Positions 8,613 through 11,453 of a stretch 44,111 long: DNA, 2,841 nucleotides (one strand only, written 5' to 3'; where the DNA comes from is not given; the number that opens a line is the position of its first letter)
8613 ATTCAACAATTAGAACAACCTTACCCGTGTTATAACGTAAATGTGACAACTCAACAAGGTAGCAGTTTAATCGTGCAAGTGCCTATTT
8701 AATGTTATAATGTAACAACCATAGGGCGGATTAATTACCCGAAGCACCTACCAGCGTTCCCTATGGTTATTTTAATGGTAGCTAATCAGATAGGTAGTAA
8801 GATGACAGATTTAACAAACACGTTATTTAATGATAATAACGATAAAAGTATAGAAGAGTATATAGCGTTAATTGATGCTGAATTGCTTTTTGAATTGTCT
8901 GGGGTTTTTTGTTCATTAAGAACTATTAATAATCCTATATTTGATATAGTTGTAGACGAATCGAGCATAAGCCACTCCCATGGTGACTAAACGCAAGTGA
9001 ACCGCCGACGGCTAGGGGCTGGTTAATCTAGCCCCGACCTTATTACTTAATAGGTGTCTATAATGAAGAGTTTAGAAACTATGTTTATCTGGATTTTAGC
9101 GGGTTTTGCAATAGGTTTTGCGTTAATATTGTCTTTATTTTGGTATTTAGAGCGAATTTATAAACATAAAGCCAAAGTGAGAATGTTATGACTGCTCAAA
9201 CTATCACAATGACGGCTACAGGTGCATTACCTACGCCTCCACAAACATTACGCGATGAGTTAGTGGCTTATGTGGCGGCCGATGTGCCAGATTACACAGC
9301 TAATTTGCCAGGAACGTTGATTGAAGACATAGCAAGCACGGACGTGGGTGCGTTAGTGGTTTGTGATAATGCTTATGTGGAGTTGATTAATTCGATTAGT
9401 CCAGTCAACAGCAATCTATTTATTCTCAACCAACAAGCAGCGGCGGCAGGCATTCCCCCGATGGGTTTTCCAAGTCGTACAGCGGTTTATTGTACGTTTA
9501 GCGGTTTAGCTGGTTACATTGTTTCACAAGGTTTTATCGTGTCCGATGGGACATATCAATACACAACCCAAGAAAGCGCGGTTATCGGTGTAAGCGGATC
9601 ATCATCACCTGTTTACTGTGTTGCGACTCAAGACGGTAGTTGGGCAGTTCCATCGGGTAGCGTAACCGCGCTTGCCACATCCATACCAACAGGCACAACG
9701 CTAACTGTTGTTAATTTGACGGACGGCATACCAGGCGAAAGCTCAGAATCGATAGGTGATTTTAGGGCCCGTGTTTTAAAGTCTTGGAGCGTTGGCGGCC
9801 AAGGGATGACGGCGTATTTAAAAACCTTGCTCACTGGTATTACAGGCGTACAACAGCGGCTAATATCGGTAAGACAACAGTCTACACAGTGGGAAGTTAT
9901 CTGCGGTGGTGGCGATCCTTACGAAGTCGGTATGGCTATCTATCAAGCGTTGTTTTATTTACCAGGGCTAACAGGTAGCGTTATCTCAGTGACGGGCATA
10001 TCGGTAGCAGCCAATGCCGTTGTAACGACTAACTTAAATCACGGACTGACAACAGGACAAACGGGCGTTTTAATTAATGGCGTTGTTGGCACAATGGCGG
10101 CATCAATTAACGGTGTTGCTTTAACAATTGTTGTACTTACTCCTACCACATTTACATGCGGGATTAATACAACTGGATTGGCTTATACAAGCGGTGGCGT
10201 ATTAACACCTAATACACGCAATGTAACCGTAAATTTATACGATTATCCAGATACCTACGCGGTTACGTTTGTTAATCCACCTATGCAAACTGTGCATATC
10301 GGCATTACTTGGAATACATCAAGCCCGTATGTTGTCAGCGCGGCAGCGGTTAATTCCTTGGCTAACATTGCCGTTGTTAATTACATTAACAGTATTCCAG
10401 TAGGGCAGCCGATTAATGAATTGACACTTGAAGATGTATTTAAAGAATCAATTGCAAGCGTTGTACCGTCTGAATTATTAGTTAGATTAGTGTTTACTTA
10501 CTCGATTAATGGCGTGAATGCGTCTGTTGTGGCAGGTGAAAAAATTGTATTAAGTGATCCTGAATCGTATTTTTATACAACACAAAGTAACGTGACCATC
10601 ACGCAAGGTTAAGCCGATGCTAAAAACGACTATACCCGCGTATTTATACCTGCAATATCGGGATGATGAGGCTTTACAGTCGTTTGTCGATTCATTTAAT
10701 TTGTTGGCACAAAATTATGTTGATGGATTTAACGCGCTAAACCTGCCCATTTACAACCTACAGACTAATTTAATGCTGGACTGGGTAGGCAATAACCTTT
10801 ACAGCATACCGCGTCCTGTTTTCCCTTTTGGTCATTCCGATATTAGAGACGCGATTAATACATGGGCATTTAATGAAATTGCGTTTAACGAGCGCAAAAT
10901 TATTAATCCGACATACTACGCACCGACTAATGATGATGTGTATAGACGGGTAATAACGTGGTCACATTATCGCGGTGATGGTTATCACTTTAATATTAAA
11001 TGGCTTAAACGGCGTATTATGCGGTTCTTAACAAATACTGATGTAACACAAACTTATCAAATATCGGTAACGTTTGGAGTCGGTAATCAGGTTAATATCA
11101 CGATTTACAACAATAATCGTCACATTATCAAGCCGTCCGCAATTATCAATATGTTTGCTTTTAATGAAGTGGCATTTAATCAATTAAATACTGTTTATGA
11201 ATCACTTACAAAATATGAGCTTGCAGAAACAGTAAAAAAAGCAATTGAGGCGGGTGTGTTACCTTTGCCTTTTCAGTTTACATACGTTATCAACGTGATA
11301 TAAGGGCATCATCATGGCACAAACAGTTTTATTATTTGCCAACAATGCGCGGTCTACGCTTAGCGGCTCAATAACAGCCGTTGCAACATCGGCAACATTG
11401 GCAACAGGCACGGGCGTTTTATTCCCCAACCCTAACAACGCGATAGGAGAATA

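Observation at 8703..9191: Self-contained moron splitting the baseplate W-like and J-like genes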

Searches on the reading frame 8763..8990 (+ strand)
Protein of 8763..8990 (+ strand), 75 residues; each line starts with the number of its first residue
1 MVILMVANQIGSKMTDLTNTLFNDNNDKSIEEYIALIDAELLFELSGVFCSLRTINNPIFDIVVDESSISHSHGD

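Call 10: search_protein_families(library=phrogs, proteins=[window:8763-8990:+], max_evalue=0.01)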
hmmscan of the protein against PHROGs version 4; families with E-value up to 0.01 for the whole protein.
window:8763-8990:+ (75 aa): 0 families

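Call 11: search_protein_families(library=pfam, proteins=[window:8763-8990:+], max_evalue=0.01)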
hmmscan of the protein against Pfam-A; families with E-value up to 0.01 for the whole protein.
window:8763-8990:+ (75 aa): 0 families

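Call 13: search_dna_similar(query=window:8763-8987:+, collection=phages, mode=protein, max_rows=40, max_evalue=1)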
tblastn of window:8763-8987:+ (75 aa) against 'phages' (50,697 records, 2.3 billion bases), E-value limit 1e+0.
No match.

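Call 19: find_homologous_proteins(query=window:8763-8987:+, max_evalue=0.01)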
Query window:8763-8987:+ (75 aa): 2 proteins with E <= 0.01 among 2 candidates.
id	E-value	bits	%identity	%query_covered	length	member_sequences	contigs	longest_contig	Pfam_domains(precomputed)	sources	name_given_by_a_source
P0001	1.3e-40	153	100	100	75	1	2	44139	-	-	-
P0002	2.9e-31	124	86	95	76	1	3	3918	-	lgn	-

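Call 22: find_encoding_contigs(protein=P0002, flank=5000)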
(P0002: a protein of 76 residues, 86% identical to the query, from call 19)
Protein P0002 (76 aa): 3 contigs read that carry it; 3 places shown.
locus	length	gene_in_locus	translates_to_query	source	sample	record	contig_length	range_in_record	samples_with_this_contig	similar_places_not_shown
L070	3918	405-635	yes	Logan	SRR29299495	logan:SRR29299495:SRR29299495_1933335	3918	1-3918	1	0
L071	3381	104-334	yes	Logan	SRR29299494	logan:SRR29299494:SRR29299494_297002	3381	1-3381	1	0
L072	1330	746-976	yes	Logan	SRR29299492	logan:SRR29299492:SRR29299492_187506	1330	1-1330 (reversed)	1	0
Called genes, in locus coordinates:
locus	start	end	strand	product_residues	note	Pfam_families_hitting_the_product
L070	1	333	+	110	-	?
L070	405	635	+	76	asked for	-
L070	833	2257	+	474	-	PF04865:Baseplate_J (weak)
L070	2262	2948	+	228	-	-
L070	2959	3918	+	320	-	?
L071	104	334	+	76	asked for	-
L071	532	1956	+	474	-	PF04865:Baseplate_J (weak)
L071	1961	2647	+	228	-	-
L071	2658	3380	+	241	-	?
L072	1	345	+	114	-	?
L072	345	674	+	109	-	-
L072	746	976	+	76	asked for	-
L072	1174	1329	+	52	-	?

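Call 46: search_protein_families(library=padloc, proteins=[window:8802-8987:+], max_evalue=1)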
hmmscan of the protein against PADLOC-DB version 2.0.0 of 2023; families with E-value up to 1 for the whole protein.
window:8802-8987:+ (62 aa): 0 families

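Call 47: search_solved_structures(query=window:8802-8987:+, max_evalue=10)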
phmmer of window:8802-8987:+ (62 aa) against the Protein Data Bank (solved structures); distinct sequences matched with E-value up to 10: 1.
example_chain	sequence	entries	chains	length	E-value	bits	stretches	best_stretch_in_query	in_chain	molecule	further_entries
4mtm_A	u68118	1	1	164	0.074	16.6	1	5-54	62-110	Putative tail fiber protein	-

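Call 48: search_solved_structures(query=window:8802-8987:+, max_evalue=10, show_alignments=1)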
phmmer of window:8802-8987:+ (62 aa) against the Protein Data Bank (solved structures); distinct sequences matched with E-value up to 10: 1.
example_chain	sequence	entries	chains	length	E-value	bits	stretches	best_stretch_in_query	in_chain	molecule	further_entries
4mtm_A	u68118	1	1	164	0.074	16.6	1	5-54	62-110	Putative tail fiber protein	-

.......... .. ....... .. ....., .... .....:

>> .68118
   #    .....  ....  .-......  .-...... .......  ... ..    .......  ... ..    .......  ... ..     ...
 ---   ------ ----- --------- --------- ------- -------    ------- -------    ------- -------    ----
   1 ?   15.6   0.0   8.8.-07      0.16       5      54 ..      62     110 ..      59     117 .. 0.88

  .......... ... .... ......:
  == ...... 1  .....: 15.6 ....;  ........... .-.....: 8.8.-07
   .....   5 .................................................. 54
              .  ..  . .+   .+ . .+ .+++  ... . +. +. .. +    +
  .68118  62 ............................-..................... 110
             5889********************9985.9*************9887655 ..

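Call 54: predict_structure(alignment_id=A2)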
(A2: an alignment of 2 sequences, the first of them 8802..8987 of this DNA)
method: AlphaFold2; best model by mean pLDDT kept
length: 62 residues; sequences in the alignment: 2
mean_pLDDT: 56.7   pTM: 0.26
mean pLDDT of the five models: 56.7, 54.8, 51.3, 46.3, 45.8
residues with pLDDT >= 90: 0; 70-90: 7; 50-70: 32; < 50: 23
segments of 3 or more residues with pLDDT < 50: 37-53, 58-62
pLDDT, mean of each block of 10 residues (from residue 1): 62 63 71 54 44 48 46
secondary structure, 60 per line:
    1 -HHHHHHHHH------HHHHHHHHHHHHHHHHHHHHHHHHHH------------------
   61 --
elements in order: H2-10 H17-42

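Call 56: search_protein_representatives(protein=window:8802-8987:+)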
Query: 62 residues. Proteins with E-value up to 0.001 (for the whole library): 1; up to 1e-10: 1; up to 1e-30: 1. The best 1 are listed.
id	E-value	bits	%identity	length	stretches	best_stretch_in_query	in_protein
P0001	7.3e-33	126.2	100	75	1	1-62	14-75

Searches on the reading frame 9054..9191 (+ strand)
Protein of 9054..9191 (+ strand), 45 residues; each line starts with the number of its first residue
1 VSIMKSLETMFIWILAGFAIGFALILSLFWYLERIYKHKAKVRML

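Call 10: search_protein_families(library=phrogs, proteins=[window:9054-9191:+], max_evalue=0.01)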
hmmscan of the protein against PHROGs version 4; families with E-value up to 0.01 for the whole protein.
window:9054-9191:+ (45 aa): 0 families

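Call 11: search_protein_families(library=pfam, proteins=[window:9054-9191:+], max_evalue=0.01)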
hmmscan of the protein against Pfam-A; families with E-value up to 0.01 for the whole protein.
window:9054-9191:+ (45 aa): 0 families

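Call 46: search_protein_families(library=padloc, proteins=[window:9063-9188:+], max_evalue=1)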
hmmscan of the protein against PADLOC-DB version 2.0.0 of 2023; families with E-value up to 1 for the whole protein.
window:9063-9188:+ (42 aa): 0 families

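Call 51: find_homologous_proteins(query=window:9063-9188:+, max_evalue=1)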
Query window:9063-9188:+ (42 aa): 1 proteins with E <= 1 among 2 candidates.
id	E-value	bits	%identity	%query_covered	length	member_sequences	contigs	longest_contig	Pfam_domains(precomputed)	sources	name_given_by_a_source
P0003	2.9e-19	84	100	100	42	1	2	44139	-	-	-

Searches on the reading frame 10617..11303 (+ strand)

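Call 10: search_protein_families(library=phrogs, proteins=[window:10617-11303:+], max_evalue=0.01)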
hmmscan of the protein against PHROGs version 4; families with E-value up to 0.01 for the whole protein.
window:10617-11303:+ (228 aa): 1 family
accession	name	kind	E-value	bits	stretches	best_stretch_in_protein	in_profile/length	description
phrog_8212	-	unknown function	9e-49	167.5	1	1-228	4-206/208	-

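Call 11: search_protein_families(library=pfam, proteins=[window:10617-11303:+], max_evalue=0.01)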
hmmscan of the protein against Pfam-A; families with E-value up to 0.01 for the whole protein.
window:10617-11303:+ (228 aa): 0 families
